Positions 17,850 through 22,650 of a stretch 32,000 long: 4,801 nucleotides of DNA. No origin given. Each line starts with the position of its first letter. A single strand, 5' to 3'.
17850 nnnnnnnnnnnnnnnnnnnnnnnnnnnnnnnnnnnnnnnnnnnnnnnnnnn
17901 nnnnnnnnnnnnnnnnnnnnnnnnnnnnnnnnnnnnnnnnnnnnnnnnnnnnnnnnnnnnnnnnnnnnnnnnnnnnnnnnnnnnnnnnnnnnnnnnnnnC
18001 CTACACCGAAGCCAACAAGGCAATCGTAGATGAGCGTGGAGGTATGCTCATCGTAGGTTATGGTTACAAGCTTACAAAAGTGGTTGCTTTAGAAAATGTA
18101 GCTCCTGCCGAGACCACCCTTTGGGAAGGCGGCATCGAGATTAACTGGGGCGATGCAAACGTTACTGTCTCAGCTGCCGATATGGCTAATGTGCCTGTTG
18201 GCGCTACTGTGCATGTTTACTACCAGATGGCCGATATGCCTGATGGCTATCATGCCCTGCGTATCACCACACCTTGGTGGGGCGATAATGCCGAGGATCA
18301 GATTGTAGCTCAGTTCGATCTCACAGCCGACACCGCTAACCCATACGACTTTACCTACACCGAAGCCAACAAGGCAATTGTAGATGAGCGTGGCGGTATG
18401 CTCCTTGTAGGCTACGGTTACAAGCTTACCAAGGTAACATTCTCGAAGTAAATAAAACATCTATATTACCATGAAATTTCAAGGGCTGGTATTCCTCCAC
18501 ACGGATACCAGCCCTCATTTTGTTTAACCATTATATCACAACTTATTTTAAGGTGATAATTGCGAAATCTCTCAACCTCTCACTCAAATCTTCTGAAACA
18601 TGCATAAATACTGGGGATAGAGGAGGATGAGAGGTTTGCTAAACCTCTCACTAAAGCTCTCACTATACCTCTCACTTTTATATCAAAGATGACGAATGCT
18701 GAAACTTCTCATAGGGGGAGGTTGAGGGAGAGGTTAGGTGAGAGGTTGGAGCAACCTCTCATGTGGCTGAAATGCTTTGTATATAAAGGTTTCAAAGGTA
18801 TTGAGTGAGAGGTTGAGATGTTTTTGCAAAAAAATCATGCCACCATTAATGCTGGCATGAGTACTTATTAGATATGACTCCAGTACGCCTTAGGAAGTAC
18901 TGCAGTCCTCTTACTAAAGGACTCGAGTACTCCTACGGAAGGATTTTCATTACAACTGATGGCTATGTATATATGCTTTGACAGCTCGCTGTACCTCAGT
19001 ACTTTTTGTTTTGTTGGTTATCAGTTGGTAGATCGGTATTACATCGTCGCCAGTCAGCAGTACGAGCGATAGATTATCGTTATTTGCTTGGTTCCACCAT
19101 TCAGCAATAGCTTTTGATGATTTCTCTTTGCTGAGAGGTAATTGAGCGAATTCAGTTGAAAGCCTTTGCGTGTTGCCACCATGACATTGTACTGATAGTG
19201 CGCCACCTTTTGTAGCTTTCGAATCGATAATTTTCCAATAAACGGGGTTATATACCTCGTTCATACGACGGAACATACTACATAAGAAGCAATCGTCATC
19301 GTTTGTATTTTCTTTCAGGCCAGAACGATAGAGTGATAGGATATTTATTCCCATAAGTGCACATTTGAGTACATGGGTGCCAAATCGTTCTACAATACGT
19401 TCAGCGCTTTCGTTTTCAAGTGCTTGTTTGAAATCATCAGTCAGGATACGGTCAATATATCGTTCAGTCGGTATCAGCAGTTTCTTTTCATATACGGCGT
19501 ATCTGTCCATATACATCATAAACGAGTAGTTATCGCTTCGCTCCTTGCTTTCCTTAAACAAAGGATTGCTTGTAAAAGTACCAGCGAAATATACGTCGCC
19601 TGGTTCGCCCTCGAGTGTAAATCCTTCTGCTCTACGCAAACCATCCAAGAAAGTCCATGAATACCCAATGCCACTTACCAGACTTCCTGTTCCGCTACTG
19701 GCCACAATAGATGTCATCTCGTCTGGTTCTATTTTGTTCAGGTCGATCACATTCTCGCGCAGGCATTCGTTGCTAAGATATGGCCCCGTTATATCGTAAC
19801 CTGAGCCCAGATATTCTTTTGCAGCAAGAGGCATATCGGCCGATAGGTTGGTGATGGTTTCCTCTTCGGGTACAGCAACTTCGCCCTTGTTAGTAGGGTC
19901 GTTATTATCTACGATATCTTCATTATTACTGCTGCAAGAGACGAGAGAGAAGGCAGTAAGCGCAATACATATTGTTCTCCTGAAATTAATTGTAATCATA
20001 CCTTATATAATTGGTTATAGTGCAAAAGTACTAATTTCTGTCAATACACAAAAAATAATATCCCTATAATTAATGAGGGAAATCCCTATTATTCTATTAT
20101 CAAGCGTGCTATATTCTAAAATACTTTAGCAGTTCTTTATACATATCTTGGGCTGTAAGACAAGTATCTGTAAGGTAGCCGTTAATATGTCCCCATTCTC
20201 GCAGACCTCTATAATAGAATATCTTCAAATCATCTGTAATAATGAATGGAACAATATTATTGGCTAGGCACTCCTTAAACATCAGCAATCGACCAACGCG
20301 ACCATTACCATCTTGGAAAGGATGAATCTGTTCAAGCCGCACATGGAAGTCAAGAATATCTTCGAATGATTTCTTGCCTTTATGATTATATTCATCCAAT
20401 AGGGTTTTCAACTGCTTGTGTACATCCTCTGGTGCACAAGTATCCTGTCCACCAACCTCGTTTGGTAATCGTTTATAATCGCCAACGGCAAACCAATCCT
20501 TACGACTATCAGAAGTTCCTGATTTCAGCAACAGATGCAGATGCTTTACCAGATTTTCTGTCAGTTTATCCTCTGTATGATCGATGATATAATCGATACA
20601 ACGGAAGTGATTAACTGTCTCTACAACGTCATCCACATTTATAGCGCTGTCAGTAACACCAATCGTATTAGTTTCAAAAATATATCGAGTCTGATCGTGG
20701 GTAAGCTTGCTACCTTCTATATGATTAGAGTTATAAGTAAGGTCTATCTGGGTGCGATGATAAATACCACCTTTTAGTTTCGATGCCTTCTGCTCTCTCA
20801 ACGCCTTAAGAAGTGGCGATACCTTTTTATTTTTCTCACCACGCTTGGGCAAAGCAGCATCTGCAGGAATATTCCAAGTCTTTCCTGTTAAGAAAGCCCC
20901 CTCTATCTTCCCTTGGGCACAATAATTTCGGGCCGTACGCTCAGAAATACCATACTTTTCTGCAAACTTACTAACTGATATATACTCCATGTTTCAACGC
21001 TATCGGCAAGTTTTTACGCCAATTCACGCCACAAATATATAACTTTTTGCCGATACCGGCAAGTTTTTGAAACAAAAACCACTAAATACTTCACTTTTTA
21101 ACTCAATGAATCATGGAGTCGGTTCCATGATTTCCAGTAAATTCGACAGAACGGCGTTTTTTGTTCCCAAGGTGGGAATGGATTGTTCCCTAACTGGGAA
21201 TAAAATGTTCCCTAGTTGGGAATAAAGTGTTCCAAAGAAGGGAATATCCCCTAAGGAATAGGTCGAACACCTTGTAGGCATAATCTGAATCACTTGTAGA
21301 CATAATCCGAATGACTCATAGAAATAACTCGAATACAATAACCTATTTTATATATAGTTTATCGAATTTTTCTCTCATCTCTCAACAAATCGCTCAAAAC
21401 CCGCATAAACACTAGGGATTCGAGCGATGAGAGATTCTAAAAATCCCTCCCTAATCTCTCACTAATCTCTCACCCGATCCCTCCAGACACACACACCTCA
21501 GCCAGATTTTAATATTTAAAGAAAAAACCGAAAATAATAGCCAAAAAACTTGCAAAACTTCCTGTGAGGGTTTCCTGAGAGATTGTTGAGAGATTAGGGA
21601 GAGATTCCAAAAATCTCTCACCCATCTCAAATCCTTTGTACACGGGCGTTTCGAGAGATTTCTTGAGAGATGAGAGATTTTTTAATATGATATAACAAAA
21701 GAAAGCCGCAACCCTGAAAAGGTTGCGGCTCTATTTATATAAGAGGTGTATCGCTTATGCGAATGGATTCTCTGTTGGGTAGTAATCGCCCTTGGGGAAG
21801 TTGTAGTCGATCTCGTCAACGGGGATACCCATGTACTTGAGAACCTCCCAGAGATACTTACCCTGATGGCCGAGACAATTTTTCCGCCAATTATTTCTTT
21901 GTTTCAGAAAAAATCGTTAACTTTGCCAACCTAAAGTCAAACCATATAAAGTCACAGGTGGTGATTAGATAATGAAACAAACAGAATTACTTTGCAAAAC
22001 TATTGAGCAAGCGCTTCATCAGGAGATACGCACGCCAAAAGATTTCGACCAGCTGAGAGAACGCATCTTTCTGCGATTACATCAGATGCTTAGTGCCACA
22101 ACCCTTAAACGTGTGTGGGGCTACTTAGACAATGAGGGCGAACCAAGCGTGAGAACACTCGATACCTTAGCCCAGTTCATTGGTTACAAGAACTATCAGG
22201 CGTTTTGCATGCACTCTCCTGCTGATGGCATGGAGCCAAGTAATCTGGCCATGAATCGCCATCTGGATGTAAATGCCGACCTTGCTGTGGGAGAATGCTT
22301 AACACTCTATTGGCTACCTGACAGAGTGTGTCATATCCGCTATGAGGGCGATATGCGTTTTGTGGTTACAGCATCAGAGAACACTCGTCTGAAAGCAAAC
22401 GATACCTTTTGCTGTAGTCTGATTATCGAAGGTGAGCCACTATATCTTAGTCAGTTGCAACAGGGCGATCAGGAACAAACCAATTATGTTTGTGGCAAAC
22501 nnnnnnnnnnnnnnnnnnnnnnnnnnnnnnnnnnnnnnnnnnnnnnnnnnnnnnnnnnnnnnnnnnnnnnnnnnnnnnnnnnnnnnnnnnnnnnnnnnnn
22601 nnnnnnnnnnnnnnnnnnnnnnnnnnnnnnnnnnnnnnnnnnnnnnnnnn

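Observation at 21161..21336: Eight perfectly phased 22-bp tandem units upstream of HTH-Fic (iteron-like array)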

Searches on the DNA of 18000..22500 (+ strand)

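Call 8: search_rna_families(source=window, start=18000, end=22500, threshold=evalue, max_evalue=1, show_alignments=3)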
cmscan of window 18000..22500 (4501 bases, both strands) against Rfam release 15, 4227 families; matches with E-value up to 1: 6.
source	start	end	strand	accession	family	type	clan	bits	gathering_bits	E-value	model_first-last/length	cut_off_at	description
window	21399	21646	-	RF04168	MIR839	Gene; miRNA;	-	42.4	200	3.2e-06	1-267/267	no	MIR839 microRNA precursor family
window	21426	21622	-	RF04170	MIR7723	Gene; miRNA;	-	30.1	200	0.0035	1-235/235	no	MIR7723 microRNA precursor family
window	21611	21736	+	RF02450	ncr1175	Gene; sRNA;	-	23.1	60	0.61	1-110/110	no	Bacillus sRNA ncr1175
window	18631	18757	+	RF01043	MIR1023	Gene; miRNA;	-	20.8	90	0.4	1-165/165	no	MIR1023 microRNA precursor family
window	21698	21758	-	RF02883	BcKCsr2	Gene; sRNA;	-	18.4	40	0.65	1-129/129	no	Burkholderia sRNA 2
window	21052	21086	+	RF00228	IRES_HepA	Cis-reg; IRES;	-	13.8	55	0.71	300-334/572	no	Hepatitis A virus internal ribosome entry site (IRES)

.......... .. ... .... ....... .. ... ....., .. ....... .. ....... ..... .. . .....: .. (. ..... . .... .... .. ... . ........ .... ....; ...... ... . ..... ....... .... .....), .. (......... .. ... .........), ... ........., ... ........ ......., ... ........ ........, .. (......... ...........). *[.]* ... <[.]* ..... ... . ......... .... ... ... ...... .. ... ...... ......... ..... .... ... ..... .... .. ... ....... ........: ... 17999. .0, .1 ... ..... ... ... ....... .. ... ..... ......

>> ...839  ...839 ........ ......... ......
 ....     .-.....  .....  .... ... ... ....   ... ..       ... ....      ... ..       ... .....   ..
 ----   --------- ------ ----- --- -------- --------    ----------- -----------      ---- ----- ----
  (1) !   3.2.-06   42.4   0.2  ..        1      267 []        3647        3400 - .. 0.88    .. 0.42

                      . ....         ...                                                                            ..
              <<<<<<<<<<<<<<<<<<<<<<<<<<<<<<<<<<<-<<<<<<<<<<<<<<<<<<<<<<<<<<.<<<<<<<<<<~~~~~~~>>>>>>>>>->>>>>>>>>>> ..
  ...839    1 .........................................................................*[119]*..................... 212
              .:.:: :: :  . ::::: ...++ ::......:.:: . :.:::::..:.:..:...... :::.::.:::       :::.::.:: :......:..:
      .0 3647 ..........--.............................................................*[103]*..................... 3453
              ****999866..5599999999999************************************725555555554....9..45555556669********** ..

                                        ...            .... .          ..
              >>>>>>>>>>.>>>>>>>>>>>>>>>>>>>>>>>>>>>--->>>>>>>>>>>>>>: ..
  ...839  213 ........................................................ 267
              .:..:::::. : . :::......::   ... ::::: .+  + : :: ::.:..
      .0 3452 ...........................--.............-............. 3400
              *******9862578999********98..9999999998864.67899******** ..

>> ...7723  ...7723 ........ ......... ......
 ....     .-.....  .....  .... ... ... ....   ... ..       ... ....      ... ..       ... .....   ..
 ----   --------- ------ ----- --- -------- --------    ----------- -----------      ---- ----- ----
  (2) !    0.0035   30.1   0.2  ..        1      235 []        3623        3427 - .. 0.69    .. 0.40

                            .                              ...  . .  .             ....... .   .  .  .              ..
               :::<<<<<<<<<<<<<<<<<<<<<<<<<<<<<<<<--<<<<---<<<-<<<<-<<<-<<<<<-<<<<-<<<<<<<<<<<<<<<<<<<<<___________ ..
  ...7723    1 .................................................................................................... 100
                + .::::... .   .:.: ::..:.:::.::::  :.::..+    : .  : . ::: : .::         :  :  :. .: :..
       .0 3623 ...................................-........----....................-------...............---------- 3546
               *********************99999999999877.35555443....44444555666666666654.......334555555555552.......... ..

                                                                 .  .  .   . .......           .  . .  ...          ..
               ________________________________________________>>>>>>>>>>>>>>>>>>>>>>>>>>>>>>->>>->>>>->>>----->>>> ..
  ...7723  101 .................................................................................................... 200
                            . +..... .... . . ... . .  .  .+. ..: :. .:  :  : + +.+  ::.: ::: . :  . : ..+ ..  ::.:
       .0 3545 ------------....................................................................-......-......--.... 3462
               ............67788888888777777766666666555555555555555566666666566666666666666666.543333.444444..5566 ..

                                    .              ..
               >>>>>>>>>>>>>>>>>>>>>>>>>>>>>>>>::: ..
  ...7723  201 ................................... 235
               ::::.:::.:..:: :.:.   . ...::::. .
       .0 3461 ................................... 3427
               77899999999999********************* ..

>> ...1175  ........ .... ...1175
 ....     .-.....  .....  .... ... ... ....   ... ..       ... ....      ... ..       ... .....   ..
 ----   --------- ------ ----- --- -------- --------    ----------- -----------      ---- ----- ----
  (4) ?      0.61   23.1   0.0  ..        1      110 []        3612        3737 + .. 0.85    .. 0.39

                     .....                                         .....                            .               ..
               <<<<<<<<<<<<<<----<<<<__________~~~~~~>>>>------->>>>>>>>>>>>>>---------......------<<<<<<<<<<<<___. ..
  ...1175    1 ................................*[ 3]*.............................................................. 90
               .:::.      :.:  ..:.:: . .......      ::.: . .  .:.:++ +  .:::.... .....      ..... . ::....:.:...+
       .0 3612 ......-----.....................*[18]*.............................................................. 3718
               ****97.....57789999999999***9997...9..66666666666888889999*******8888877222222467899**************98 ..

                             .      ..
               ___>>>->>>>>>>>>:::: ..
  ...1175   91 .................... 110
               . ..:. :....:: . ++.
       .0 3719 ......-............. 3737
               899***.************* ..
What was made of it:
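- No Rfam family matched; the only hits are spurious microRNA matches to the palindromic arms (call 8).
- Tried and rejected: Rfam on 18000-22500 gave only sub-threshold plant microRNA matches caused by the long palindromic arms, and nothing on the array (call 8).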

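Call 98: search_dna_similar(query=window:21140-21700:+, collection=plasmids, mode=distant, max_rows=10)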
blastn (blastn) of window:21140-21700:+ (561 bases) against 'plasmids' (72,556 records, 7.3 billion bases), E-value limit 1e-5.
No match.

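Call 99: search_dna_similar(query=window:21140-21700:+, collection=phages, mode=distant, max_rows=10)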
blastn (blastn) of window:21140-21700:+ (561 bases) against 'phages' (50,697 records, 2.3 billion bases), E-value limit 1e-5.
No match.
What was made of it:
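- No match in plasmid or phage collections (calls 98, 99).
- Tried and rejected: Plasmid and phage collections (blastn) gave no match to 21140-21700 (calls 98, 99).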
